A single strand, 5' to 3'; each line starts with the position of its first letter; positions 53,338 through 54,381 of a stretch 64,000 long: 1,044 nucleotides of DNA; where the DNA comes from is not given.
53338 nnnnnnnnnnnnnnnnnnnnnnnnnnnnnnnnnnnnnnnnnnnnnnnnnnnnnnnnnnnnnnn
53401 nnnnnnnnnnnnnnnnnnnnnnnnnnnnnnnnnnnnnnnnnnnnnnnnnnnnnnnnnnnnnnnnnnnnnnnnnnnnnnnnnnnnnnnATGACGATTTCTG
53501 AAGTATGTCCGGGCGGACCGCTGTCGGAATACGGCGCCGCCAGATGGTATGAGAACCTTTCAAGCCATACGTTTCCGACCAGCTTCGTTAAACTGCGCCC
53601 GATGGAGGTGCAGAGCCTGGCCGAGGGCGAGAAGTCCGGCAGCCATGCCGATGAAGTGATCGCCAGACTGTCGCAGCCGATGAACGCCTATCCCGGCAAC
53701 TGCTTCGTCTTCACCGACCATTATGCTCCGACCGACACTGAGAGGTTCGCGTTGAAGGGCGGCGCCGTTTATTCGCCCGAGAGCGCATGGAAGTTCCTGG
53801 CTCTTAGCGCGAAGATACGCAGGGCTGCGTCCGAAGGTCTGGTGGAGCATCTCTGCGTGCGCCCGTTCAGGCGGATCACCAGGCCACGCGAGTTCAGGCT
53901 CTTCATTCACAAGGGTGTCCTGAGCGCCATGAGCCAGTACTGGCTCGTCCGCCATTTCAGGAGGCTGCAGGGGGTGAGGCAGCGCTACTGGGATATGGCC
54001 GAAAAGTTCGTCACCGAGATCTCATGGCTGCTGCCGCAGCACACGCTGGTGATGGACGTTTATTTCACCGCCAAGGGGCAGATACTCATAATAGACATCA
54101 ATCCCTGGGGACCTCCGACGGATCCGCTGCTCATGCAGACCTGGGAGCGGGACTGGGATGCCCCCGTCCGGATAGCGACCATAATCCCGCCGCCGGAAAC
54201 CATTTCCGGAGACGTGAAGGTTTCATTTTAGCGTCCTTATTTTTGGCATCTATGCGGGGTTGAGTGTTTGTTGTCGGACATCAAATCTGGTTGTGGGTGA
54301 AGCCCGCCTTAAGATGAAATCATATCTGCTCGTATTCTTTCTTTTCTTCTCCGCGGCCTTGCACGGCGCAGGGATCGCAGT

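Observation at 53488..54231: Bacterial CDC123/D123-like ATP-grasp encoded in the peptide deformylase operon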

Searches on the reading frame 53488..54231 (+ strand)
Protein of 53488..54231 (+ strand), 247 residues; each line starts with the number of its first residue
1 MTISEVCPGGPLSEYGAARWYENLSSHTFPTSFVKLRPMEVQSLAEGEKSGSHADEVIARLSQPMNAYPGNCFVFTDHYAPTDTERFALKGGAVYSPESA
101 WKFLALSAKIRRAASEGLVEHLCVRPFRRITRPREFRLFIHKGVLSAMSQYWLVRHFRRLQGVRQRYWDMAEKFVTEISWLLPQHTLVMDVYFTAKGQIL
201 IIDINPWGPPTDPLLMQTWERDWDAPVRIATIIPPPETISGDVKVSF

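Call 3: search_protein_families(library=pfam, proteins=[window:53488-54231:+], max_evalue=0.1)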
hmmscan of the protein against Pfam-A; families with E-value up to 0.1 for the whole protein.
window:53488-54231:+ (247 aa): 3 families
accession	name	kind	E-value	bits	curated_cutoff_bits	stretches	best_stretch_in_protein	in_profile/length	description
PF07065.19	D123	-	3.6e-17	62.9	24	1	116-219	149-252/300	D123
PF18299.6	R2K_2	-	0.00026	21.3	26.2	1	134-205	66-129/147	ATP-grasp domain, R2K clade family 2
PF14243.11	R2K_3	-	0.0085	16.7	26.3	1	132-206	85-150/169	ATP-grasp domain, R2K clade family 3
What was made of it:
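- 53488..54231 (+): 247-aa cytoplasmic CDC123/D123-family (R2K.1) ATP-grasp protein of the lysine-less Lentisphaerota clade. Pfam D123 62.9 bits (call 3).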

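Call 4: search_protein_families(library=ncbifam, proteins=[window:53488-54231:+], max_evalue=0.1)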
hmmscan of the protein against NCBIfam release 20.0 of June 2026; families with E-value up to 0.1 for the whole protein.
window:53488-54231:+ (247 aa): 0 families

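Call 5: search_solved_structures(query=window:53488-54231:+, max_evalue=10, show_alignments=3)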
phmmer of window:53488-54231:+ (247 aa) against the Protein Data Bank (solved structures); distinct sequences matched with E-value up to 10: 5.
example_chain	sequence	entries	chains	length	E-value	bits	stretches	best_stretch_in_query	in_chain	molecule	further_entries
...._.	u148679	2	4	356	2.5e-06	30.3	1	122-221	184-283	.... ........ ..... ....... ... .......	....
4zgp_A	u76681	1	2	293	0.2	14.2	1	169-219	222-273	Cell division cycle protein 123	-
4zgn_A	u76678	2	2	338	0.21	14.2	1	169-219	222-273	Cell division cycle protein 123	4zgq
4zgo_A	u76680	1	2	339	0.21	14.2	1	169-219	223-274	Cell division cycle protein 123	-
9ocl_L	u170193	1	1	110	1.3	11.6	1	3-62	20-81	10D2 Light Chain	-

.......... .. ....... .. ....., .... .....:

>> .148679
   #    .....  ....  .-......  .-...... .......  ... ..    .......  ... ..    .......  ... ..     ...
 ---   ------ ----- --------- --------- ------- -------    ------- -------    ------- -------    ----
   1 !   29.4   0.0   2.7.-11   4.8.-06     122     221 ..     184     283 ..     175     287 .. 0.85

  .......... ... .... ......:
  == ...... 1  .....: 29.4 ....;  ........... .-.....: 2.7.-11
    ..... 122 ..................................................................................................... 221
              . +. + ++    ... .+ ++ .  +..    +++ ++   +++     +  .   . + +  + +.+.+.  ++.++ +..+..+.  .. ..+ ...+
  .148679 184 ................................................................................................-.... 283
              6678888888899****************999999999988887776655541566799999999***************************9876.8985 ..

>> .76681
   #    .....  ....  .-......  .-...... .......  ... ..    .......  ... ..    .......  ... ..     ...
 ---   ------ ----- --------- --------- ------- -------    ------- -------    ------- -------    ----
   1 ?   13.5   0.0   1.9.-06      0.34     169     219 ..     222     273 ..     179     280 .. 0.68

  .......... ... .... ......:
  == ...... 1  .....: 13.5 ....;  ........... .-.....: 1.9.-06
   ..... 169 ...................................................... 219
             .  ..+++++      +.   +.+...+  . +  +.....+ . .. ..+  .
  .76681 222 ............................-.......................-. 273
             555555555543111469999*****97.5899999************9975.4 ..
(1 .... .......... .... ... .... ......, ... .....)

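Call 6: find_homologous_proteins(query=window:53488-54231:+, max_evalue=0.001)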
Query window:53488-54231:+ (247 aa): 478 proteins with E <= 0.001 among 771 candidates; the best 120 are listed.
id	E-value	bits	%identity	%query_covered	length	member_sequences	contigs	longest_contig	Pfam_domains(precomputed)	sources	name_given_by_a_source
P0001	3.1e-168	576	100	100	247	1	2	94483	PF07065.20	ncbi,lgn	-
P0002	9.5e-108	377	66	100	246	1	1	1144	PF07065.20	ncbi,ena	-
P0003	2.1e-100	353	65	93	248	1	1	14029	PF07065.20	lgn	-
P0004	2.8e-100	353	64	92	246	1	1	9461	PF07065.20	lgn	-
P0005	8.5e-99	348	63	96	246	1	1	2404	PF07065.20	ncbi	-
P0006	2.9e-96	340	60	100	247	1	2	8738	PF07065.20,PF18299.7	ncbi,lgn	-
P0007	6.7e-96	339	61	97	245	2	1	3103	PF07065.20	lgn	-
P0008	1.6e-95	337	60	96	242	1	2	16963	PF07065.20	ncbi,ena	-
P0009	2.2e-95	337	62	96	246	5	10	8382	PF07065.20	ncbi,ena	-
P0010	2.9e-94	333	62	92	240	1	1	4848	PF07065.20,PF18299.7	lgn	-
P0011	7.8e-94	332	60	93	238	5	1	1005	PF07065.20,PF18299.7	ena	-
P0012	1.3e-93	331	59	97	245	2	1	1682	PF07065.20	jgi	jgi:hypothetical protein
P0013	2.0e-93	331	61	94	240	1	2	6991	PF07065.20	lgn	-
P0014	3.3e-93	330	62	92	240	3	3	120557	PF07065.20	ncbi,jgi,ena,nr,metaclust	ncbi:MAG: hypothetical protein A2017_05175 [Lentisphaerae bacterium GWF2_44_16]|nr:MAG: hypothetical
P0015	3.4e-93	330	60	95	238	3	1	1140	PF07065.20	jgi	jgi:hypothetical protein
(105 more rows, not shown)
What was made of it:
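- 53488..54231 (+): 478 homologues at E <= 1e-3; the 120 listed are 54-66% identical (call 6).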

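Call 7: find_encoding_contigs(protein=window:53488-54231:+, flank=10000, max_places=6)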
Protein window:53488-54231:+ (247 aa): 2 contigs read that carry it; 2 places shown.
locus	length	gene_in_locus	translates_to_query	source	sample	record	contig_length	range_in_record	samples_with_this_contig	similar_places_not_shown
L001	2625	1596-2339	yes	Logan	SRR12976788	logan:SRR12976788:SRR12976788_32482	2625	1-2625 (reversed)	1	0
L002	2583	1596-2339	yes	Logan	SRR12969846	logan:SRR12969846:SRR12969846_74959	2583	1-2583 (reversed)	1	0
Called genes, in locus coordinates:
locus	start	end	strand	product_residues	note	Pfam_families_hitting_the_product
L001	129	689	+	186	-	PF01327:Pep_deformylase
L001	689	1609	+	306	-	-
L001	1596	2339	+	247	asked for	PF07065:D123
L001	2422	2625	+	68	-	?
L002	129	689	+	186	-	PF01327:Pep_deformylase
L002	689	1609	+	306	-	-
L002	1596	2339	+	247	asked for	PF07065:D123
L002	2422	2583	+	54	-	?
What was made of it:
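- Checked: One small correction: the def gene most likely starts at ATG 52021 (186 aa, the start in the gene call of call 7), not at the TTG at 51961.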

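Call 19: find_related_loci(query=A1, collection=genome_contigs, flank=6000)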
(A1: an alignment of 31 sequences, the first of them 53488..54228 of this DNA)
Query A1 (247 aa) in genome_contigs; peptide patterns used: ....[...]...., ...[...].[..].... (x = any residue, [..] = any of these).
255 stretches matched a pattern; 181 encode a relative of the query (tblastn E <= 1e-3); the best 80 are kept; 80 distinct loci.
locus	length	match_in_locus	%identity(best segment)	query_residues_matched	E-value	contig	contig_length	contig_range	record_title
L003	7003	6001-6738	60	1-246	1e-100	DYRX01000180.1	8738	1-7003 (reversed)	MAG TPA_asm: Victivallis vadensis isolate SulCav_GS10_10_4_50_17 SulCav_GS10_10_15181_length_8738_cov_15_733848, whole g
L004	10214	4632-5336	60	12-247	1e-98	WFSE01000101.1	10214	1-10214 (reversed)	MAG: Lentisphaeria bacterium isolate S016_21_esom k151_513967, whole genome shotgun sequence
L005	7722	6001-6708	61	11-247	3e-98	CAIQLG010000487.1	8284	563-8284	MAG: uncultured Lentisphaerae bacterium isolate AM-lipid-01-D10_bin-0339 genome assembly, contig: bin-0339:487/606, whol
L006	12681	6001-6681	62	20-247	1e-96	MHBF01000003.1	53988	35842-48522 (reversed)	MAG: Lentisphaerae bacterium GWF2_44_16 gwf2_scaffold_1029, whole genome shotgun sequence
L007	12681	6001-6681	60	20-247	3e-95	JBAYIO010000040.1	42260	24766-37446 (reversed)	MAG: Victivallaceae bacterium isolate SO_2016_GW1_32 scaffold01721_OW334_2016, whole genome shotgun sequence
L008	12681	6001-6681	61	20-247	1e-94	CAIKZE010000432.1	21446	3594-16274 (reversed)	MAG: uncultured Lentisphaeria bacterium isolate AlinenLipids_bin-4837 genome assembly, contig: bin-4837:432/506, whole g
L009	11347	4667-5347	60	20-247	2e-94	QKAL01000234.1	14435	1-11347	MAG: Lentisphaerae bacterium isolate SZUA-371 scaffold_12820, whole genome shotgun sequence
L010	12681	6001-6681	60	20-247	5e-94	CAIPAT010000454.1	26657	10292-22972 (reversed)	MAG: uncultured Lentisphaeria bacterium isolate LJ_bin-1925 genome assembly, contig: bin-1925:454/465, whole genome shot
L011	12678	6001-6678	62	20-247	4e-94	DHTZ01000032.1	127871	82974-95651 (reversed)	MAG TPA_asm: Lentisphaeria bacterium UBA5247 UBA5247_contig_3526, whole genome shotgun sequence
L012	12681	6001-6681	60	20-247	1e-93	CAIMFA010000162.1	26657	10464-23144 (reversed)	MAG: uncultured Lentisphaeria bacterium isolate Umea_bin-02975 genome assembly, contig: bin-02975:0162/1030, whole genom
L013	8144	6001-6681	60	20-247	2e-93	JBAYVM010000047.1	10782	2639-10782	MAG: Victivallaceae bacterium isolate SO_2016_LW3_6 scaffold08935_LW162_2016, whole genome shotgun sequence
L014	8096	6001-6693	60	17-247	3e-93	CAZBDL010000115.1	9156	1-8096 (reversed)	MAG TPA_asm: uncultured Victivallales bacterium isolate SRP093185_co1_15 genome assembly, contig: NODE_5638_length_9156_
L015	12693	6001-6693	61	20-247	1e-92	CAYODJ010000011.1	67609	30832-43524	MAG TPA_asm: uncultured Victivallaceae bacterium isolate SRP314395_co1_153 genome assembly, contig: NODE_216_length_6760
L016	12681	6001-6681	59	20-247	3e-92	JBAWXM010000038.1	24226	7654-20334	MAG: Lentisphaerota bacterium isolate ELA063 MAG063_38, whole genome shotgun sequence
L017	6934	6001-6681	61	20-247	5e-92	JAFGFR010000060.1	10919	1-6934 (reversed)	MAG: Victivallales bacterium isolate Zod_Metabat.1329 k87_2645077, whole genome shotgun sequence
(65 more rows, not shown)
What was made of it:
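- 53488..54231 (+): 181 species genomes encode a relative (call 19).
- At least 181 species genomes carry it, and all 80 retained are Lentisphaerota, including the cultured Victivallis vadensis DSM 14823 (call 19).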

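Call 26: predict_structure(alignment_id=A1)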
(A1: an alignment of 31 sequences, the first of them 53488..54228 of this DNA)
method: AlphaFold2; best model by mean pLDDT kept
length: 247 residues; sequences in the alignment: 31
mean_pLDDT: 90.4   pTM: 0.85
mean pLDDT of the five models: 90.4, 88.6, 88.4, 87.8, 87.6
residues with pLDDT >= 90: 182; 70-90: 42; 50-70: 17; < 50: 6
segments of 3 or more residues with pLDDT < 50: 1-4
pLDDT, mean of each block of 10 residues (from residue 1): 47 92 97 98 98 98 97 97 94 97 98 97 95 91 94 70 91 97 97 96 95 90 79 74 74
secondary structure, 60 per line:
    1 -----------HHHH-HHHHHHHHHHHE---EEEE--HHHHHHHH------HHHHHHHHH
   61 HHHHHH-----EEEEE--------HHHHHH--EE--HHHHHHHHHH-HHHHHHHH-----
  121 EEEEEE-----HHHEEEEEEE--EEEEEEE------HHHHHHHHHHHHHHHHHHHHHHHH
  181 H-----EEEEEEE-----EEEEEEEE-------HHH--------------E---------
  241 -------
elements in order: H12-15 H17-27 E32-35 H38-45 H52-66 E72-76 H85-90 H97-106 H108-115 E121-126 E135-141 E144-150 H157-181 E187-193 E199-206
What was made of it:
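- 53488..54231 (+): AF2 model pLDDT 90.4, pTM 0.85 (call 26).
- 54208..54228 (+): C-terminal tail G241-D-V-K-V-S-F247. This clade-specific tail ends in VSF-COOH and is predicted to be extended (pLDDT ~74). Secondary structure and pLDDT are from call 26.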

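Call 27: search_protein_representatives(alignment_id=A1)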
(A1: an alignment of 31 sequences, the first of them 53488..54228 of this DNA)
Query: 31 sequences, 240 profile positions. Proteins with E-value up to 0.001 (for the whole library): 1911; up to 1e-10: 310; up to 1e-30: 27. The best 150 are listed.
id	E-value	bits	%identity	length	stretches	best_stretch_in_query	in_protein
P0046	3.0e-109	380.4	-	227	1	14-240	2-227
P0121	5.1e-97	340.3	-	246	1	2-240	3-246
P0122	6.2e-93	326.9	-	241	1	4-240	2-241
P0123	9.6e-91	319.8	-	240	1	4-240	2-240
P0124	1.5e-83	296.2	-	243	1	8-240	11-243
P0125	4.6e-77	275.0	-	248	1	7-240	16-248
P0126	3.2e-74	265.7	-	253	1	9-240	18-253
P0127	2.6e-73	262.7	-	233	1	10-240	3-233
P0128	2.7e-73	262.6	-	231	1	11-240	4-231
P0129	2.9e-73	262.5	-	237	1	10-240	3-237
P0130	1.8e-67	243.6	-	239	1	9-239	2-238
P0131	3.4e-67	242.6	-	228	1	9-240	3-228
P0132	4.1e-66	239.1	-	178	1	4-171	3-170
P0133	3.8e-60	219.6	-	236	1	9-240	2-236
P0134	2.9e-53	197.0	-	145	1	98-240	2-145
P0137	3.5e-44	167.3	-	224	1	9-238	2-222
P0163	1.4e-19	86.7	-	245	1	23-218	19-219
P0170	1.1e-17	80.6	-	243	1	7-219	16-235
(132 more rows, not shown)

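Call 30: fold_search(model_id=the predicted structure, library=pdb)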
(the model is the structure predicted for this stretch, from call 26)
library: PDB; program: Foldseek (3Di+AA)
matches with E <= 10: 812; with E <= 0.001: 221
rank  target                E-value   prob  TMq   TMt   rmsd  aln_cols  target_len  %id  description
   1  4zgp_A                2.5e-13  1.00  0.72  0.71   3.6       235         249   18  Structure of Cdc123 from Schizosaccharomyces pombe (released 2015-10-14)
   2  4zgo_A                3.6e-13  1.00  0.70  0.69   3.6       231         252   18  Structure of C-terminally truncated Cdc123 from Schizosaccharomyces pombe (released 2015-09-30)
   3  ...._C                4.1e-13  1.00  0.74  0.60   5.2       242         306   18  Structure of Human Cdc123 bound to domain 3 of eIF2 gamma and ATP (released 2023-08-16)
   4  4zgq_A                5.8e-13  1.00  0.70  0.64   5.8       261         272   17  Structure of Cdc123 bound to eIF2-gammaDIII domain (released 2015-10-14)
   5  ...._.                6.2e-13  1.00  0.75  0.62   4.4       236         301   18  Structure of Human Cdc123 bound to domain 3 of eIF2 gamma and ATP (released 2023-08-16)
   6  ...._C                7.4e-13  1.00  0.74  0.60   5.4       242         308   18  Structure of Human selenomethionylated Cdc123 bound to domain 3 of eIF2 gamma (released 2023-08-16)
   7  4zgp_B                7.4e-13  1.00  0.72  0.72   3.3       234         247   19  Structure of Cdc123 from Schizosaccharomyces pombe (released 2015-10-14)
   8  4zgo_B                1.0e-12  1.00  0.70  0.69   3.6       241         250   20  Structure of C-terminally truncated Cdc123 from Schizosaccharomyces pombe (released 2015-09-30)
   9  4zgn_A                1.2e-12  1.00  0.71  0.64   5.1       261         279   19  Structure Cdc123 complexed with the C-terminal domain of eIF2gamma (released 2015-09-30)
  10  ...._A                1.5e-12  1.00  0.75  0.62   5.1       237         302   19  Structure of Human selenomethionylated Cdc123 bound to domain 3 of eIF2 gamma (released 2023-08-16)
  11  5zct_A                4.5e-06  1.00  0.39  0.34   6.7       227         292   10  The crystal structure of the poly-alpha-L-glutamate peptides synthetase RimK at 2.05 angstrom resolution. (released 2018-07-25)
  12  6dgi_A                5.7e-06  1.00  0.43  0.34   7.1       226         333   13  The crystal structure of D-alanyl-alanine synthetase A from Vibrio cholerae O1 biovar eltor str. N16961 (released 2018-05-30)
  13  5zct_C                6.1e-06  1.00  0.40  0.35   6.5       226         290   10  The crystal structure of the poly-alpha-L-glutamate peptides synthetase RimK at 2.05 angstrom resolution. (released 2018-07-25)
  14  6dgi_B                9.8e-06  1.00  0.41  0.33   7.3       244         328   14  The crystal structure of D-alanyl-alanine synthetase A from Vibrio cholerae O1 biovar eltor str. N16961 (released 2018-05-30)
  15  7qys_B                1.1e-05  1.00  0.40  0.36   7.5       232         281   14  Crystal structure of RimK from Pseudomonas syringae DC3000 (released 2022-10-05)
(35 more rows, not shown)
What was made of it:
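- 53488..54231 (+): Foldseek top 10 are all Cdc123, TM 0.70-0.75 (call 30).
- On RimK-type ATP-grasp peptide ligases: Foldseek E ~5e-6 with TM ~0.4 (call 30).
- Checked: Foldseek of the pLDDT-90 model places ten Cdc123 chains first, at E ~1e-13 and TM 0.70-0.75 over the whole chain (calls 26, 30).
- RimK and Ddl are the next-best structural matches (call 30).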
